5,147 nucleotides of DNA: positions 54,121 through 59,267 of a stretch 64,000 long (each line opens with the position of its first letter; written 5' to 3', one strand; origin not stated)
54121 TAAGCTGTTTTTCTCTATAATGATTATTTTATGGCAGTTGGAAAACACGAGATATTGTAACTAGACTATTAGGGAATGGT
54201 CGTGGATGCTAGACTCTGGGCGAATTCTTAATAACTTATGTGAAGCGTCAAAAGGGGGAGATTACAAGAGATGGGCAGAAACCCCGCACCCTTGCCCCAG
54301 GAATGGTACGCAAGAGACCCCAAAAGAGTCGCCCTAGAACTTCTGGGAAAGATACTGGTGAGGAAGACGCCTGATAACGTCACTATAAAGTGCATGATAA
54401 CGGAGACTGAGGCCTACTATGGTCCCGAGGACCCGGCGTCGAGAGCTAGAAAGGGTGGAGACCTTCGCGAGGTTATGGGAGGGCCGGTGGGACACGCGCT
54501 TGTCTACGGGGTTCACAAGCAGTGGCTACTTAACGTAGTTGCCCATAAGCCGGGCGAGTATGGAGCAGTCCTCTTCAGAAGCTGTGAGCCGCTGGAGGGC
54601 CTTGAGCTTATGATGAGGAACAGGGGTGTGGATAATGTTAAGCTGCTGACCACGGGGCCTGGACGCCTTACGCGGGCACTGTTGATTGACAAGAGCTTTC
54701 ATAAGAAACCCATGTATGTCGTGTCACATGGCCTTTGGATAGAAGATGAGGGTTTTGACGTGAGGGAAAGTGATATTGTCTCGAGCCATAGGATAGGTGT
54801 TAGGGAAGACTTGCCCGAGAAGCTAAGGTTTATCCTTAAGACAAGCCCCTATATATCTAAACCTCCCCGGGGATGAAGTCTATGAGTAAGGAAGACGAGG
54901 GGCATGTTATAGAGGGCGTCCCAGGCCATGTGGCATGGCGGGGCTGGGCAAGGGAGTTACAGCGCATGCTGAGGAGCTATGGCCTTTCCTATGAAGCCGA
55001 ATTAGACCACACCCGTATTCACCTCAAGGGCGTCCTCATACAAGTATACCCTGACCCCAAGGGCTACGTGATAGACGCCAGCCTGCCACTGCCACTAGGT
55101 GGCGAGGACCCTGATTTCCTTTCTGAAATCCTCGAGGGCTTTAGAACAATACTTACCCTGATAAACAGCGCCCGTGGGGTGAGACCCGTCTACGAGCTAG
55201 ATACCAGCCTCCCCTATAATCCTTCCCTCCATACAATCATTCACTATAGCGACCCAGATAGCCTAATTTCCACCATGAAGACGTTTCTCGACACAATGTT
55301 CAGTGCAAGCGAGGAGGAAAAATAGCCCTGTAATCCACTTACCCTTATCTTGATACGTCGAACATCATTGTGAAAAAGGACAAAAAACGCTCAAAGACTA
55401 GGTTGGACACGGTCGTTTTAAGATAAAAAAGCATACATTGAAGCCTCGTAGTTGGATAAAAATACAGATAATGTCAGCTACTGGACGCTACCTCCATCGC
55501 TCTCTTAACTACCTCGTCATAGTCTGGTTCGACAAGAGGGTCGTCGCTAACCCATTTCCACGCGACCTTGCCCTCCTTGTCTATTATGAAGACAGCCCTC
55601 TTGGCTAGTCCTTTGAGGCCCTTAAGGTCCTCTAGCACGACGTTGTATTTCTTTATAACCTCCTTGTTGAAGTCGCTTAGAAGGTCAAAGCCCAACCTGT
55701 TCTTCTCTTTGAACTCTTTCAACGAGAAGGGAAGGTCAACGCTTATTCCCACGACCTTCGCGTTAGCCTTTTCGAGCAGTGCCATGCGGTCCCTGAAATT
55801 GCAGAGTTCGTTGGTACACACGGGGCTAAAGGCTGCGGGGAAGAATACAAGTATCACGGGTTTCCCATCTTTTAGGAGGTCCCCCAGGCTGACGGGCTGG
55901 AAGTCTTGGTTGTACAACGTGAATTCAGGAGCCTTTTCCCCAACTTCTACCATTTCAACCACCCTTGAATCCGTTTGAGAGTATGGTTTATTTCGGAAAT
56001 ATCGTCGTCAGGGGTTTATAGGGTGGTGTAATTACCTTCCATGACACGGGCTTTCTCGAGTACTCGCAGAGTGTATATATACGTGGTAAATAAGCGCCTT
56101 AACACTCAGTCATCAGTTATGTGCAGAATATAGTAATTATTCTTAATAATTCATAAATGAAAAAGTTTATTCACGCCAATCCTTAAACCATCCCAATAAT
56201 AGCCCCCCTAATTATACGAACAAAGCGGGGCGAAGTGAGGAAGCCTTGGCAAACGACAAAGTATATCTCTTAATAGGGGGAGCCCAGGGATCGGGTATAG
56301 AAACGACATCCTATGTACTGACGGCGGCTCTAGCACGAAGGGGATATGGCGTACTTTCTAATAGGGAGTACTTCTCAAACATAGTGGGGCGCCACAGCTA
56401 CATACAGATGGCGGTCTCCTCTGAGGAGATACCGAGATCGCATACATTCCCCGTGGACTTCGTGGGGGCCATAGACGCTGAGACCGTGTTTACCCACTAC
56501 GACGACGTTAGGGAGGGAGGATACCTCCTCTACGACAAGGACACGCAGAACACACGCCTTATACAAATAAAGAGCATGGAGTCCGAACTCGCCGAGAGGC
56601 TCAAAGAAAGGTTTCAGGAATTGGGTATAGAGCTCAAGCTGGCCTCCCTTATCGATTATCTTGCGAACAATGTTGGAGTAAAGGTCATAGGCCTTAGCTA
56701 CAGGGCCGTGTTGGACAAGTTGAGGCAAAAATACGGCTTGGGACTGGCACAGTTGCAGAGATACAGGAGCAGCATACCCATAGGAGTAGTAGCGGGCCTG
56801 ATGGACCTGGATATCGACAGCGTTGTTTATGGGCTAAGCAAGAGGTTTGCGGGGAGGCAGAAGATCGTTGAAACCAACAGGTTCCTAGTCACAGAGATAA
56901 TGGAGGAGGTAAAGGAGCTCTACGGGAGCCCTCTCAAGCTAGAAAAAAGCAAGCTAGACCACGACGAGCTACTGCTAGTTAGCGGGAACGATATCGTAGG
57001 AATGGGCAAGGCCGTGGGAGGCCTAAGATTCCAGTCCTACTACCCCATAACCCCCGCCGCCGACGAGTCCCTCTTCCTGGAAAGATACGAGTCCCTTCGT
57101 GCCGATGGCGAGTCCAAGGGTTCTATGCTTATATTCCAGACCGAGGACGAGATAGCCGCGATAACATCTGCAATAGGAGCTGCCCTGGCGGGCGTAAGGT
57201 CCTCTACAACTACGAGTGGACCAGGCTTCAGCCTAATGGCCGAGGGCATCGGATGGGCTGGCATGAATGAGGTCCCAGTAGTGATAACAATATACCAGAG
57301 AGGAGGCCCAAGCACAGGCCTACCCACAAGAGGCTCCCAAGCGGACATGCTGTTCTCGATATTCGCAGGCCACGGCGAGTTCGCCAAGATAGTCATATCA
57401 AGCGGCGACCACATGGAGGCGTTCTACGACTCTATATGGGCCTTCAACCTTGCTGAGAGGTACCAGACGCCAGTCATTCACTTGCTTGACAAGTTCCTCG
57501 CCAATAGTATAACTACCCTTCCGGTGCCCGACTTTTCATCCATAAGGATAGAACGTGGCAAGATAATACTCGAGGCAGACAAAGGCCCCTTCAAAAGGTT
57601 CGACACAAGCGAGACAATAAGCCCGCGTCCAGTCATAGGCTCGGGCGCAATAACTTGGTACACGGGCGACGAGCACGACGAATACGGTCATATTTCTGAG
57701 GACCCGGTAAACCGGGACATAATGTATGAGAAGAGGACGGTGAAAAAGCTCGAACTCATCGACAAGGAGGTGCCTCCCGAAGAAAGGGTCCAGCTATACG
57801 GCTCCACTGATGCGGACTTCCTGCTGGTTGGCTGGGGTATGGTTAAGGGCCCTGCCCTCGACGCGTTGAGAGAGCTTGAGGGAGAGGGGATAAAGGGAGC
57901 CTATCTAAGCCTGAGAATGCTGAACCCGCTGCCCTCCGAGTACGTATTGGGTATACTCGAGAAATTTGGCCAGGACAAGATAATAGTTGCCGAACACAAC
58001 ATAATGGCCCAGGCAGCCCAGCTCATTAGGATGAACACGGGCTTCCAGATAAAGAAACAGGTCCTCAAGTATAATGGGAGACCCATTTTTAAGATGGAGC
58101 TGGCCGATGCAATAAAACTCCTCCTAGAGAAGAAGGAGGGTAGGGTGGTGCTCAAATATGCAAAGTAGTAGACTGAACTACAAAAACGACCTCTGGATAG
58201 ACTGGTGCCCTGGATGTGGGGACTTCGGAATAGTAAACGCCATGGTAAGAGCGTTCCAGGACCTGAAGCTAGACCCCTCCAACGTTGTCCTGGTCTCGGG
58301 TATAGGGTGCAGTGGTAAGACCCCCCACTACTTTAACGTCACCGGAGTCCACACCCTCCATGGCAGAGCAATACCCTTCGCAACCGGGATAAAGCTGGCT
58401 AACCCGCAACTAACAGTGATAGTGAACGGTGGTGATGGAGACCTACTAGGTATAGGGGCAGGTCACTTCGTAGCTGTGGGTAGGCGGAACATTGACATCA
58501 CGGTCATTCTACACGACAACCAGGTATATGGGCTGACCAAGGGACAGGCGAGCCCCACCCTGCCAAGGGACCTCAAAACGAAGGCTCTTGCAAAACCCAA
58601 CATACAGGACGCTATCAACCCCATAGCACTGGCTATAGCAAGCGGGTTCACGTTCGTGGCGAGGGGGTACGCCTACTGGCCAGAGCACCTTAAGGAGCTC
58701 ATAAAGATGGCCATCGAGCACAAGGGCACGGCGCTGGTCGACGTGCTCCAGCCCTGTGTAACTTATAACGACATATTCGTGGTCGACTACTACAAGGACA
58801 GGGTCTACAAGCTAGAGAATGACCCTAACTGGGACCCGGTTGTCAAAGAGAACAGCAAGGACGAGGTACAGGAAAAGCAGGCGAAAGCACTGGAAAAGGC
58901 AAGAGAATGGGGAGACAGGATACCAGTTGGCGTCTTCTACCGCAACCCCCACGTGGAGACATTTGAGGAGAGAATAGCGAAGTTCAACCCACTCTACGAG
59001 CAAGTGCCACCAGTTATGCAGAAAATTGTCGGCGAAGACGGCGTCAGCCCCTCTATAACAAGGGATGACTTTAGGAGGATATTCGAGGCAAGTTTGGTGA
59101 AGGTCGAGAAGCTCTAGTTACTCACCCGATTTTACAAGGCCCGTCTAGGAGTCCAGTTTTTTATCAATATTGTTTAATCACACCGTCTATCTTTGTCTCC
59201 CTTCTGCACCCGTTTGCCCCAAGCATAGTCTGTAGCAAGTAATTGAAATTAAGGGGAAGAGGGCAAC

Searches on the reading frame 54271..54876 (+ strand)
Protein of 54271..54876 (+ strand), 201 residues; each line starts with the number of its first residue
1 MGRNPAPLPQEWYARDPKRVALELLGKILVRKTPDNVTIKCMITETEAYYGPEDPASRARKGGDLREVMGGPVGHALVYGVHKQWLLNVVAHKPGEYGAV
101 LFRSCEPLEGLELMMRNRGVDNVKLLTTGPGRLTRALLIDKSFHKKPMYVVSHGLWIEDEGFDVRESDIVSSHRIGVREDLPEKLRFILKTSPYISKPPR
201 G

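Call 47: search_protein_families(library=pfam, proteins=[window:54271-54876:+], max_evalue=0.0001)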
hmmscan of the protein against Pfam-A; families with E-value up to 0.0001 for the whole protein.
window:54271-54876:+ (201 aa): 1 family
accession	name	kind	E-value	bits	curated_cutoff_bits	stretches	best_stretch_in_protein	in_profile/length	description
PF02245.21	Pur_DNA_glyco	-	4.3e-48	163.5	27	1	12-192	2-180/181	Methylpurine-DNA glycosylase (MPG)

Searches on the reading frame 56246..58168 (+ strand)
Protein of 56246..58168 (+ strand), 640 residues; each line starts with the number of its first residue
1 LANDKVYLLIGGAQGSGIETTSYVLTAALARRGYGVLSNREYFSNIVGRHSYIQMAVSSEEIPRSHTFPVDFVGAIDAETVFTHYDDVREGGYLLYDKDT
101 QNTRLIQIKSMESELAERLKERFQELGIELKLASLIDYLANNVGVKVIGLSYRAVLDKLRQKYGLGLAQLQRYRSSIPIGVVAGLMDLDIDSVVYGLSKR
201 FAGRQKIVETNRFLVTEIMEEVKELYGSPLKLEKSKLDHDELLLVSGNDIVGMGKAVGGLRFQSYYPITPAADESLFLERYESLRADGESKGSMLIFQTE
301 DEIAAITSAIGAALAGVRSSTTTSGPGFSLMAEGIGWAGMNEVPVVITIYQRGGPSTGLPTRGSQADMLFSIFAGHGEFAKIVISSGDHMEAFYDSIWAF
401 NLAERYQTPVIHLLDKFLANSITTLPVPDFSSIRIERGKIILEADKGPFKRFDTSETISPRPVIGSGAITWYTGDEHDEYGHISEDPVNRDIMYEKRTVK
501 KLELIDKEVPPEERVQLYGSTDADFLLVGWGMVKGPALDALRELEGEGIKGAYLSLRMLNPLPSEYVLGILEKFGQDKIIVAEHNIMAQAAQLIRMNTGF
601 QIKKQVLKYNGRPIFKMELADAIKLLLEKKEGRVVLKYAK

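Call 47: search_protein_families(library=pfam, proteins=[window:56246-58168:+], max_evalue=0.0001)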
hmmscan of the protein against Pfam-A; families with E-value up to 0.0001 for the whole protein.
window:56246-58168:+ (640 aa): 3 families
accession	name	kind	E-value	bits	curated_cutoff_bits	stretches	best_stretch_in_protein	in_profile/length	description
PF01855.24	POR_N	-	1.9e-56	191.8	27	1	258-493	6-228/231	Pyruvate flavodoxin/ferredoxin oxidoreductase, thiamine diP-bdg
PF01558.24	POR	-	3.1e-27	96.3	27.4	1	15-212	2-165/173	Pyruvate ferredoxin/flavodoxin oxidoreductase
PF17147.9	PFOR_II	-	5.8e-05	23.8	27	0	523-594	1-71/102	Pyruvate:ferredoxin oxidoreductase core domain II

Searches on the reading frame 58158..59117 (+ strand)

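Call 47: search_protein_families(library=pfam, proteins=[window:58158-59117:+], max_evalue=0.0001)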
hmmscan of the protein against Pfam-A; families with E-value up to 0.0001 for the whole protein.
window:58158-59117:+ (319 aa): 2 families
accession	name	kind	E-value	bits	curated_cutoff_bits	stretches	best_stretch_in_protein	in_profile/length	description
PF02775.26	TPP_enzyme_C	-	5.6e-31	107.8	21.9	1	49-196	2-151/151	Thiamine pyrophosphate enzyme, C-terminal TPP binding domain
PF12367.13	PFO_beta_C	-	4.1e-22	78.4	24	1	200-276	1-64/66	Pyruvate ferredoxin oxidoreductase beta subunit C terminal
